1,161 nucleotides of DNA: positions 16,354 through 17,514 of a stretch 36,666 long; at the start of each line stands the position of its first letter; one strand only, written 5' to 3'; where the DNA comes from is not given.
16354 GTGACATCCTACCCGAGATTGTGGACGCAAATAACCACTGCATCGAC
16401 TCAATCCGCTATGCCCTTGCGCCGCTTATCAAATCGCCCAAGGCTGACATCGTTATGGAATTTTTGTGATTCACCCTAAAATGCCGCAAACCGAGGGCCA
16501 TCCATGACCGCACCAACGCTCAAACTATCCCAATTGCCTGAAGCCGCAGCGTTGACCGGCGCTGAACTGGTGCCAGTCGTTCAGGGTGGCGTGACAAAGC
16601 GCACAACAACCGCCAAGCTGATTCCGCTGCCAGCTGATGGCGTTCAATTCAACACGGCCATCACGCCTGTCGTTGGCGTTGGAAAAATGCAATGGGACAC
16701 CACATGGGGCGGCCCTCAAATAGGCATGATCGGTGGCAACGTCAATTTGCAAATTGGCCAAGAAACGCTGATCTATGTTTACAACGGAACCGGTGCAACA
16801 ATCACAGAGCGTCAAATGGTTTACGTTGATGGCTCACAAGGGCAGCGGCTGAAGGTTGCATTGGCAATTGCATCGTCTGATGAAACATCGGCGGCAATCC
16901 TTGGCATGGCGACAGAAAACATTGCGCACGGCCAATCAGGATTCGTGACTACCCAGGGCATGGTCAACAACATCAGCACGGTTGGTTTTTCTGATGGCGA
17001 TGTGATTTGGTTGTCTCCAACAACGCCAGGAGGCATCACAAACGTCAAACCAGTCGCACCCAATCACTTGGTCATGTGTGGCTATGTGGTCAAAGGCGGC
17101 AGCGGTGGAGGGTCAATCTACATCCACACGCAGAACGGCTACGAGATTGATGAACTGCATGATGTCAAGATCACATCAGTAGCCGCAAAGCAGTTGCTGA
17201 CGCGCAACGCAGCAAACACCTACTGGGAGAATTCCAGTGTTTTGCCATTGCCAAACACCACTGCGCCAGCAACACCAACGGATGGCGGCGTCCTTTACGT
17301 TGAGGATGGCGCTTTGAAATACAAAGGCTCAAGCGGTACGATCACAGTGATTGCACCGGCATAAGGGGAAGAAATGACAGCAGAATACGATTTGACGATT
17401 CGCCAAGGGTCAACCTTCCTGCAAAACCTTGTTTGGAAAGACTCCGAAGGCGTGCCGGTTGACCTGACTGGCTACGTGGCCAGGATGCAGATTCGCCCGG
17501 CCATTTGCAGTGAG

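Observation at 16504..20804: A 4.3-kb fibre cassette is wedged between the large terminase and the portal gene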

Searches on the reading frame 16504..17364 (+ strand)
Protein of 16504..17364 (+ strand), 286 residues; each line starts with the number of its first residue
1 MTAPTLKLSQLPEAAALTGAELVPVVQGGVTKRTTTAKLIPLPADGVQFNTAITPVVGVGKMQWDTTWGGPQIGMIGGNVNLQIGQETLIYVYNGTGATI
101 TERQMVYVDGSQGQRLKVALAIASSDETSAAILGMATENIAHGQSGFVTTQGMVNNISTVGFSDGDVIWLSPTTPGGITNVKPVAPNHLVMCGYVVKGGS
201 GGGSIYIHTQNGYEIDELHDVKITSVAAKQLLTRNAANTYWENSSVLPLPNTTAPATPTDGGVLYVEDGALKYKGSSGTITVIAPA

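Call 4: search_protein_families(library=pfam, proteins=[window:16504-17364:+], max_evalue=0.01)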
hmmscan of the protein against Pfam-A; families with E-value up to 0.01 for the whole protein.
window:16504-17364:+ (286 aa): 1 family
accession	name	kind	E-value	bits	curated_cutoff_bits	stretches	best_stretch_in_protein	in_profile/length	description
PF09956.15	Phage_cement_2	-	0.0019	19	24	1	90-197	7-90/103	Phage cement protein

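Call 5: search_protein_families(library=phrogs, proteins=[window:16504-17364:+], max_evalue=0.01)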
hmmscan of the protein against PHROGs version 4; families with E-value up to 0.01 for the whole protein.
window:16504-17364:+ (286 aa): 1 family
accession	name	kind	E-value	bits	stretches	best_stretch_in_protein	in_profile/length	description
phrog_29752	-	unknown function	0.0035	18.2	1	215-246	53-84/195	-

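Call 22: search_solved_structures(query=window:16504-17364:+, max_evalue=10, show_alignments=2)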
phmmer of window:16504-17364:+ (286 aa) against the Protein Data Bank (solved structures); distinct sequences matched with E-value up to 10: 3.
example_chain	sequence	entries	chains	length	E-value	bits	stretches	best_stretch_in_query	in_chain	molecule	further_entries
4ufq_A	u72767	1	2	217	0.0042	19.5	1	257-286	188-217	Hyaluronidase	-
2yik_A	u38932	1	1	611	0.081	15.3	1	90-261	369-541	ENDOGLUCANASE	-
8bdd_A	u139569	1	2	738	1.1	11.6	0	59-109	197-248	Alginate lyase family protein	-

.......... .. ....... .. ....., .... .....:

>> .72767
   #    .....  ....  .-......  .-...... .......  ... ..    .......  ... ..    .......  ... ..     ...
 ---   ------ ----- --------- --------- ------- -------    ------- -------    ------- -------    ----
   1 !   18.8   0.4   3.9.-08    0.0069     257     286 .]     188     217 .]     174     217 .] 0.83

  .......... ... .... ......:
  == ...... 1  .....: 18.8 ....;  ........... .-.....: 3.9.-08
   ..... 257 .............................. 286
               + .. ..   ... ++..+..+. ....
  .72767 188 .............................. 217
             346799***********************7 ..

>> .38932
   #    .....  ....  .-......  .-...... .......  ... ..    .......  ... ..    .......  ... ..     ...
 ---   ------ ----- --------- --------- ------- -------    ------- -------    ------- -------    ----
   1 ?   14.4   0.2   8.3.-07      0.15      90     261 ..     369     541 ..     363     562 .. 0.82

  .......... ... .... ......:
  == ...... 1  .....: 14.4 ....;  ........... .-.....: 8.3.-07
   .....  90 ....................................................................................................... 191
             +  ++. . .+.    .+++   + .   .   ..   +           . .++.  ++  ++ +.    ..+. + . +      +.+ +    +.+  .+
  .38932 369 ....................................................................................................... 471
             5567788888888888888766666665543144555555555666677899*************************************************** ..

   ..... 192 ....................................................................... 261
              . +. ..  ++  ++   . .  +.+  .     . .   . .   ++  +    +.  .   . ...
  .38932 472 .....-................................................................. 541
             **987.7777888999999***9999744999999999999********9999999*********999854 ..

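Call 31: find_homologous_proteins(query=window:16504-17364:+, max_evalue=0.001)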
Query window:16504-17364:+ (286 aa): 362 proteins with E <= 0.001 among 4129 candidates; the best 120 are listed.
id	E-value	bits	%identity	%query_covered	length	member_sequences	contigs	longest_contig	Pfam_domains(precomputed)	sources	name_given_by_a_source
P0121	2.9e-166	570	92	100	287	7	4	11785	-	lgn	-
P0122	1.8e-164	564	88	100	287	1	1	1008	-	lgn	-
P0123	7.1e-164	562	90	100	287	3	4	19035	-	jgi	jgi:hypothetical protein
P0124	6.2e-158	542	87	100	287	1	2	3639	-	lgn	-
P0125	1.7e-106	373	77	80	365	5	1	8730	-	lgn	-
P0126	1.1e-91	325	59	100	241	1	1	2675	-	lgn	-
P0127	2.1e-91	324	60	100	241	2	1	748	-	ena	-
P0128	4.7e-91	323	59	100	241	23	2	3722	-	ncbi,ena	-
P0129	6.2e-91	322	60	100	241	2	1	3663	-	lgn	-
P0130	1.9e-89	318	58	100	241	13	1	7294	-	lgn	-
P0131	2.2e-89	317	59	100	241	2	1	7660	-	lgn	-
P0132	4.2e-88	313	57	99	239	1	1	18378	-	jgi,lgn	jgi:hypothetical protein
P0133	9.1e-88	312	58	100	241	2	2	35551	-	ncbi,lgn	-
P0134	6.7e-87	309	56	99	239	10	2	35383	-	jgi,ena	jgi:hypothetical protein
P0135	1.3e-85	305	56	100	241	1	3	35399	-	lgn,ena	-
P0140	2.9e-75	271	67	71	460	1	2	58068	PF13884.12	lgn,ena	-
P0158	2.8e-55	205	53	71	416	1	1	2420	PF09956.16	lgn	-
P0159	1.0e-54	204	54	69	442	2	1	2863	PF01391.24,PF09956.16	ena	-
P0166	3.7e-52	195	44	81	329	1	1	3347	PF09956.16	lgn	-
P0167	6.3e-52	194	45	83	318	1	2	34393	PF24243.2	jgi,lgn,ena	jgi:hypothetical protein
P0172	2.3e-50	189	45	78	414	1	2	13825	PF09956.16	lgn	-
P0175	7.4e-50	188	50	71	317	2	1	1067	PF09956.16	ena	-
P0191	5.9e-47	178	44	70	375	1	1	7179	PF09956.16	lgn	-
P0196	4.3e-46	175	48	70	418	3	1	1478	PF24243.2,PF05662.20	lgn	-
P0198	8.1e-46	174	45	70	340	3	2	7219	PF09956.16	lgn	-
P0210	1.6e-44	170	46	65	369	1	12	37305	-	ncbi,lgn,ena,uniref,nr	ncbi:hypothetical protein UFOVP931_7 [uncultured Caudovirales phage]|uniref:Uncharacterized protein 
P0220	4.0e-43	166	39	96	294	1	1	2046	PF09956.16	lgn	-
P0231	1.2e-39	154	42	73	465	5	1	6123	PF19264.5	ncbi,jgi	jgi:hypothetical protein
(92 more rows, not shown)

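Call 33: search_protein_families(library=pfam, proteins=[P0140, P0167, P0159, P0196, P0231, P0210, P0125, P0133], max_evalue=0.01)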
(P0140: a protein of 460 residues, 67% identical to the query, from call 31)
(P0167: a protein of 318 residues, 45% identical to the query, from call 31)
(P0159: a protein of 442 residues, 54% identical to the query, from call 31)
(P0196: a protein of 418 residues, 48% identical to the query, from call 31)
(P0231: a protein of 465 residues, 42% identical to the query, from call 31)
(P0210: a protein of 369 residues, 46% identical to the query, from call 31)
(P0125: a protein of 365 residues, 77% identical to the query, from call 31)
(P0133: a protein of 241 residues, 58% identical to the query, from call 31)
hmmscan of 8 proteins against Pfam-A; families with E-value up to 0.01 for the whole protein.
P0140 (460 aa): 1 family
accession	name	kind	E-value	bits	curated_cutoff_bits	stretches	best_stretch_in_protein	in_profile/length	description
PF13884.11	Peptidase_S74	-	1.5e-05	25.6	22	1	369-421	1-57/58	Chaperone of endosialidase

P0167 (318 aa): 2 families
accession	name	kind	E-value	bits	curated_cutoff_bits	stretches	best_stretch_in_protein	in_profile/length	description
PF24243.1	Phage_tail_C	-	2.1e-12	46.6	23.7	1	294-318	1-26/26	Phage tail tip domain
PF02831.20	gpW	-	0.0036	17.5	22.5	1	10-40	13-43/66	gpW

P0159 (442 aa): 2 families
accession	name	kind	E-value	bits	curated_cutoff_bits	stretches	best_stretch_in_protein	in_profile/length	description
PF01391.23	Collagen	-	5.1e-07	29.8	27.2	1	108-144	16-52/60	Collagen triple helix repeat (20 copies)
PF09956.15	Phage_cement_2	-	1.8e-06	28.7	24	1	269-357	16-102/103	Phage cement protein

P0196 (418 aa): 2 families
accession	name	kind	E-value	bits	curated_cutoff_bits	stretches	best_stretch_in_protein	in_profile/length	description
PF24243.1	Phage_tail_C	-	5.9e-11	42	23.7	1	394-418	1-26/26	Phage tail tip domain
PF05662.19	YadA_stalk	-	1.4e-05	25.8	28.4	1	59-80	1-22/43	Coiled stalk of trimeric autotransporter adhesin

P0231 (465 aa): 1 family
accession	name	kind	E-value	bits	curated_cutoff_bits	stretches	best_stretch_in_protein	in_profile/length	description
PF19264.4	DUF5907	-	1.4e-08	35.2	27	1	380-443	15-76/80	Repeat of unknown function (DUF5907)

P0210 (369 aa): 0 families

P0125 (365 aa): 0 families

P0133 (241 aa): 0 families

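Call 34: find_encoding_contigs(protein=P0210, flank=10000, max_places=2)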
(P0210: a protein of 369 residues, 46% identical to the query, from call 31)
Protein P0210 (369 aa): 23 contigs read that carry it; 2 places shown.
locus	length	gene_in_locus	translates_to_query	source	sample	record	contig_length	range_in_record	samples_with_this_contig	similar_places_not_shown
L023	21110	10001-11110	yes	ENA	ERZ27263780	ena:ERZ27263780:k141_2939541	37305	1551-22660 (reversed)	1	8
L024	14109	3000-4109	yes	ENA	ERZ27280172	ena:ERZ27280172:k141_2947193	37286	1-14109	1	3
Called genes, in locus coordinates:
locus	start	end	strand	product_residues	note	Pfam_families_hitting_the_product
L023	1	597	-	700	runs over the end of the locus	PF12965:DUF3854, PF19263:DUF5906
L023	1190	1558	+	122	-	-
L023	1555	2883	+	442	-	-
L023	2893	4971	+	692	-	PF16510:P22_portal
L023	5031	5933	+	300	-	-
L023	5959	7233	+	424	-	PF11651:P22_CoatProtein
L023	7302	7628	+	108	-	-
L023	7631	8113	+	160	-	PF11650:P22_Tail-4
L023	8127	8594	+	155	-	-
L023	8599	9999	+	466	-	PF11134:Phage_stabilise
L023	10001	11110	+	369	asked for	-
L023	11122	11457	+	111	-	-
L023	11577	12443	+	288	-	PF00856:SET (faint)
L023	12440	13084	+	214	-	PF25688:P22_gp7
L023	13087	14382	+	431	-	-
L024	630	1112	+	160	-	PF11650:P22_Tail-4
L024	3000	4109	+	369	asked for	-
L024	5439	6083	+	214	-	PF25688:P22_gp7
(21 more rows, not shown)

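Call 35: find_encoding_contigs(protein=P0140, flank=10000, max_places=2)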
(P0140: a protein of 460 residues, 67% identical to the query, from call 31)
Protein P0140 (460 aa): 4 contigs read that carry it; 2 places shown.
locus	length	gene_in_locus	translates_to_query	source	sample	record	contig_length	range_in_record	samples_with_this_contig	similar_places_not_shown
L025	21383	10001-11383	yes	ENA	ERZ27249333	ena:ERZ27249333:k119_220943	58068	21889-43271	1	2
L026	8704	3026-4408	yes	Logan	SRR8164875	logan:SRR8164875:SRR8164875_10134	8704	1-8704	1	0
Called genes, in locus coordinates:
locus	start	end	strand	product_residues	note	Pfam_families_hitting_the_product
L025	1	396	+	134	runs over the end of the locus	-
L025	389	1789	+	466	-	-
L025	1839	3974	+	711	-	PF23899:SU10_portal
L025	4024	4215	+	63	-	-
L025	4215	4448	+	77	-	-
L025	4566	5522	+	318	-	-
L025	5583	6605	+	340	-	PF25209:Phage_capsid_4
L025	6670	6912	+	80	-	-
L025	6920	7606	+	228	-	PF24175:SU10_adaptor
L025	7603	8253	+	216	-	PF24175:SU10_adaptor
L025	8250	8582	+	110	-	-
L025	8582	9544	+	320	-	-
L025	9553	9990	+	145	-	-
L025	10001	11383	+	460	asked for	PF13884:Peptidase_S74 (weak)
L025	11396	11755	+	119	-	PF19174:DUF5856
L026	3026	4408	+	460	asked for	PF13884:Peptidase_S74 (weak)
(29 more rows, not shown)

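Call 51: predict_structure(alignment_id=A2)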
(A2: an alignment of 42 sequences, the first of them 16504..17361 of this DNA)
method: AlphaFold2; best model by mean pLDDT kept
length: 286 residues; sequences in the alignment: 42
mean_pLDDT: 78.2   pTM: 0.57
mean pLDDT of the five models: 78.2, 77.1, 76.4, 75.3, 73.0
residues with pLDDT >= 90: 89; 70-90: 115; 50-70: 74; < 50: 8
segments of 3 or more residues with pLDDT < 50: none
pLDDT, mean of each block of 10 residues (from residue 1): 62 74 79 75 52 56 67 60 70 92 94 92 88 90 92 91 96 95 87 94 92 72 75 77 69 56 75 77 64
secondary structure, 60 per line:
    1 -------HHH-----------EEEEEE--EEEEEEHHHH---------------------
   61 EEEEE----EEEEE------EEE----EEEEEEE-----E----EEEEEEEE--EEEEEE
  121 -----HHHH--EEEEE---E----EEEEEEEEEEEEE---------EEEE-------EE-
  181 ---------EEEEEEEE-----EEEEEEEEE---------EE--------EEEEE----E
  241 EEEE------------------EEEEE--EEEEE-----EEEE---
elements in order: E22-27 E30-35 H36-39 E61-65 E70-74 E81-83 E88-94 E105-112 E115-120 H126-129 E132-136 E145-157 E167-170 E190-197 E203-211 E231-235 E240-244 E263-267 E270-274 E280-283

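Call 54: fold_search(model_id=the predicted structure, library=pdb)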
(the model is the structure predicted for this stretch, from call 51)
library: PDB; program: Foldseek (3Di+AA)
matches with E <= 10: 135; with E <= 0.001: 2
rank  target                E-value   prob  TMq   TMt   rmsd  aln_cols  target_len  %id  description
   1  8qsy_JI               7.2e-04  1.00  0.29  0.55   5.0       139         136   16  Portal capsid interface of full Haloferax tailed virus 1. (released 2024-10-23)
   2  8saj_1                7.2e-04  1.00  0.30  0.54   5.1       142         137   15  Mycobacterium phage Adjutor (released 2024-04-03)
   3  8qsy_LJ               1.2e-03  1.00  0.29  0.56   5.9       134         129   17  Portal capsid interface of full Haloferax tailed virus 1. (released 2024-10-23)
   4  6qyy_B                1.2e-03  1.00  0.27  0.56   4.9       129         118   13  The crystal structure of head fiber gp8.5 N base in bacteriophage phi29 (released 2019-06-12)
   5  8hdt_G                1.2e-03  1.00  0.34  0.54   4.5       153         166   14  Cyanophage Pam3 capsid asymmetric unit (released 2023-01-18)
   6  8qsy_JJ               2.0e-03  1.00  0.30  0.58   5.3       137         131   18  Portal capsid interface of full Haloferax tailed virus 1. (released 2024-10-23)
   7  8qsy_MJ               2.2e-03  1.00  0.33  0.66   5.0       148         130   16  Portal capsid interface of full Haloferax tailed virus 1. (released 2024-10-23)
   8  9kzj_H                2.2e-03  1.00  0.31  0.51   5.0       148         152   15  Cryo-EM structure of bacteriophage T1 capsid (released 2025-03-12)
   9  6qvk_1f               2.3e-03  1.00  0.29  0.29   4.9       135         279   15  The cryo-EM structure of bacteriophage phi29 prohead (released 2019-06-12)
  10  6qvk_1e               5.4e-03  1.00  0.29  0.30   5.5       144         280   14  The cryo-EM structure of bacteriophage phi29 prohead (released 2019-06-12)
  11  5wk1_K                1.4e-02  0.99  0.27  0.43   6.3       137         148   11  Structure of the major capsid protein and the capsid stabilizing protein of the marine siphovirus TW1 (released 2018-01-17)
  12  9kmh_ak               1.7e-02  1.00  0.30  0.52   6.6       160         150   14  The Composite Cryo-EM Structure of the Portal Vertex of Bacteriophage FCWL1 (released 2025-01-22)
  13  9kzj_I                1.8e-02  0.99  0.31  0.51   9.4       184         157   14  Cryo-EM structure of bacteriophage T1 capsid (released 2025-03-12)
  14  9kmg_a                4.3e-02  1.00  0.30  0.54   5.4       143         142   12  Cryo-EM Structure of Bacteriophage FCWL1 Capsid (released 2025-01-22)
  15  9kmg_b                4.3e-02  0.98  0.30  0.51   9.5       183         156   14  Cryo-EM Structure of Bacteriophage FCWL1 Capsid (released 2025-01-22)
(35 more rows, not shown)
